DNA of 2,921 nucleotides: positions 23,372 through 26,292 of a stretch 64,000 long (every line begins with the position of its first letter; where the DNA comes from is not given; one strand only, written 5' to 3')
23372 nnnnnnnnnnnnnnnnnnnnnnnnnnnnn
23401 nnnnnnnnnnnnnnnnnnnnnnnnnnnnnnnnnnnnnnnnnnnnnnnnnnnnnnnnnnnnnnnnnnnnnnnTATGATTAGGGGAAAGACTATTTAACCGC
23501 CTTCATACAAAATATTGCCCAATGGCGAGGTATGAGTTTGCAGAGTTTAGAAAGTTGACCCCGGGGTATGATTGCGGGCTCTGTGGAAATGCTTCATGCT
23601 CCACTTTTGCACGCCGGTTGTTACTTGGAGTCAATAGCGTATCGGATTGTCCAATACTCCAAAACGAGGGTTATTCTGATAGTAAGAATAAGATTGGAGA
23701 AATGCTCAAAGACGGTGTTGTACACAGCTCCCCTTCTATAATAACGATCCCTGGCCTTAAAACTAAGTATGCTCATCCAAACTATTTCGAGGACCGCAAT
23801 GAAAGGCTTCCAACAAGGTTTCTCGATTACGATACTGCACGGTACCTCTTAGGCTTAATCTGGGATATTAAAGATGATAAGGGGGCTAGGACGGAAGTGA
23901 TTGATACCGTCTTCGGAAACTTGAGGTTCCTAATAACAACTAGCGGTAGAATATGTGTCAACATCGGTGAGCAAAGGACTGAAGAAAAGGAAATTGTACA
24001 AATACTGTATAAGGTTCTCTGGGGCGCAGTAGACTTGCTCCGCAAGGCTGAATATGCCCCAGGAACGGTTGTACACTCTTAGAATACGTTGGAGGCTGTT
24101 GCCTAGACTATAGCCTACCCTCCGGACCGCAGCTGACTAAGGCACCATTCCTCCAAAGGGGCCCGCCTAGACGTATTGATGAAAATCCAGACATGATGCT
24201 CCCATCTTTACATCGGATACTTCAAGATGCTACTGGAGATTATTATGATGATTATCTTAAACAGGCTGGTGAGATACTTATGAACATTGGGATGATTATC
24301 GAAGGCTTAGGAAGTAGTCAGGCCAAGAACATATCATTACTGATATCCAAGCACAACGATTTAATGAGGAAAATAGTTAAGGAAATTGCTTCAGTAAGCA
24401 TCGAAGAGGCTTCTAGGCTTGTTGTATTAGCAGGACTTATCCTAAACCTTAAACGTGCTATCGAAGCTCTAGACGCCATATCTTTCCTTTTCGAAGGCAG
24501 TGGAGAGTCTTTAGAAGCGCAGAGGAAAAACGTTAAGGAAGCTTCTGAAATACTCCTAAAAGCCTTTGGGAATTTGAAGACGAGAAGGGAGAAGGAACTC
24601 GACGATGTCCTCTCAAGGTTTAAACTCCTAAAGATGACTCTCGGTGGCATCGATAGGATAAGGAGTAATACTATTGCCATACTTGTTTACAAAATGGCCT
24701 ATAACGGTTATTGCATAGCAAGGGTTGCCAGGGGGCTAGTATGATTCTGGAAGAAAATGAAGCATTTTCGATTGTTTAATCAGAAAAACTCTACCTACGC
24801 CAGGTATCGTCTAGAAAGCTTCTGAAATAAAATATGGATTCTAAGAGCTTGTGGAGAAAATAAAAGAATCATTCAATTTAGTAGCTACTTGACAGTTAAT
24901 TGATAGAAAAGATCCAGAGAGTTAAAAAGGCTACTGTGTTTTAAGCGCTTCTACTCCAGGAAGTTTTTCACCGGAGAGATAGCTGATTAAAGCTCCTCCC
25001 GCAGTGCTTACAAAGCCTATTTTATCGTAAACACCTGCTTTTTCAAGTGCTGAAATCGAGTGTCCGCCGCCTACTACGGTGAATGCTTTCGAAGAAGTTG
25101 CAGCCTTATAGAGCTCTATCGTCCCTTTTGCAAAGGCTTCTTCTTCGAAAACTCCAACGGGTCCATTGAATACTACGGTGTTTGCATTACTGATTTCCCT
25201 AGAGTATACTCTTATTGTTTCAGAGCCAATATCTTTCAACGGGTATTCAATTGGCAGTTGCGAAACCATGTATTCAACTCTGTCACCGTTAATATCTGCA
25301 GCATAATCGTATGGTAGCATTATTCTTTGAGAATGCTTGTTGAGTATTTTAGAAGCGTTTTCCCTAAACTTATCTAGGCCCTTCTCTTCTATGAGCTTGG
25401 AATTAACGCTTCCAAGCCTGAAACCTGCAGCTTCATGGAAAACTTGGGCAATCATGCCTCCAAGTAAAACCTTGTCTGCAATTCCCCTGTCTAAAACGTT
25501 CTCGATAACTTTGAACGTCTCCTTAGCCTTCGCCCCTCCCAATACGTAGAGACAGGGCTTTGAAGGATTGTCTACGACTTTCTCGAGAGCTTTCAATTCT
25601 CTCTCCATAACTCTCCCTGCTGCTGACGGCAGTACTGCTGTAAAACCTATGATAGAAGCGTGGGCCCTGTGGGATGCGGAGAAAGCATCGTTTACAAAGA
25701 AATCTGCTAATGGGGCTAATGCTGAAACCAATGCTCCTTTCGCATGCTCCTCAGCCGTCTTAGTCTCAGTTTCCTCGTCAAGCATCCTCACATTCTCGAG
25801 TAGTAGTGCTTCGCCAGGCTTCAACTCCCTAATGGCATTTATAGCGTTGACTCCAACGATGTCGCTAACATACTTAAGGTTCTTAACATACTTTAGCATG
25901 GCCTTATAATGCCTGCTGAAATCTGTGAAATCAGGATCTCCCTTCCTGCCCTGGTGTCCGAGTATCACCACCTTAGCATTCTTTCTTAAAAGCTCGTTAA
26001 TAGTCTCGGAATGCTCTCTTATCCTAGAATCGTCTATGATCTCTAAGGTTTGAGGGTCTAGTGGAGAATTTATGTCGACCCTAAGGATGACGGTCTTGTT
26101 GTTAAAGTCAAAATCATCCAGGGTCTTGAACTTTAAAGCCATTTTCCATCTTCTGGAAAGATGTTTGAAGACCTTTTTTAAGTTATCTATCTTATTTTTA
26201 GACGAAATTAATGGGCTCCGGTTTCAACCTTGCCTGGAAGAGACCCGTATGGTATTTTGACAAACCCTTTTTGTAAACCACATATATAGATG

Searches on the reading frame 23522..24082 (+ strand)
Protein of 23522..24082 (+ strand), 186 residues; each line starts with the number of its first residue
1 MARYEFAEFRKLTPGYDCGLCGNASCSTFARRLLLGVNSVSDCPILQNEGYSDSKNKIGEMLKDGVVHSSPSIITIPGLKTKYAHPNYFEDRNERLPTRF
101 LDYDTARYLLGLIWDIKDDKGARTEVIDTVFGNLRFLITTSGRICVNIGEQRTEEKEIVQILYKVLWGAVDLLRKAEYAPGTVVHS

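Call 49: search_protein_families(library=pfam, proteins=[window:23522-24082:+], max_evalue=0.00001)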
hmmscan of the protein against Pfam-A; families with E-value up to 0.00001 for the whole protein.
window:23522-24082:+ (186 aa): 1 family
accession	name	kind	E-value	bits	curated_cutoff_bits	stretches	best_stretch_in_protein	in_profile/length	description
PF04060.18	FeS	-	5.7e-09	36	23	1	14-44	2-32/33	Putative Fe-S cluster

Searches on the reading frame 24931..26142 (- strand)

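Call 49: search_protein_families(library=pfam, proteins=[window:24931-26142:-], max_evalue=0.00001)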
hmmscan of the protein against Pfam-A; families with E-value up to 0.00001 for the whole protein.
window:24931-26142:- (403 aa): 1 family
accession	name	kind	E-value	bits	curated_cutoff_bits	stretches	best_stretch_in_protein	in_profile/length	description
PF00162.24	PGK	-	2.5e-116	389.2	27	1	8-392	1-379/379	Phosphoglycerate kinase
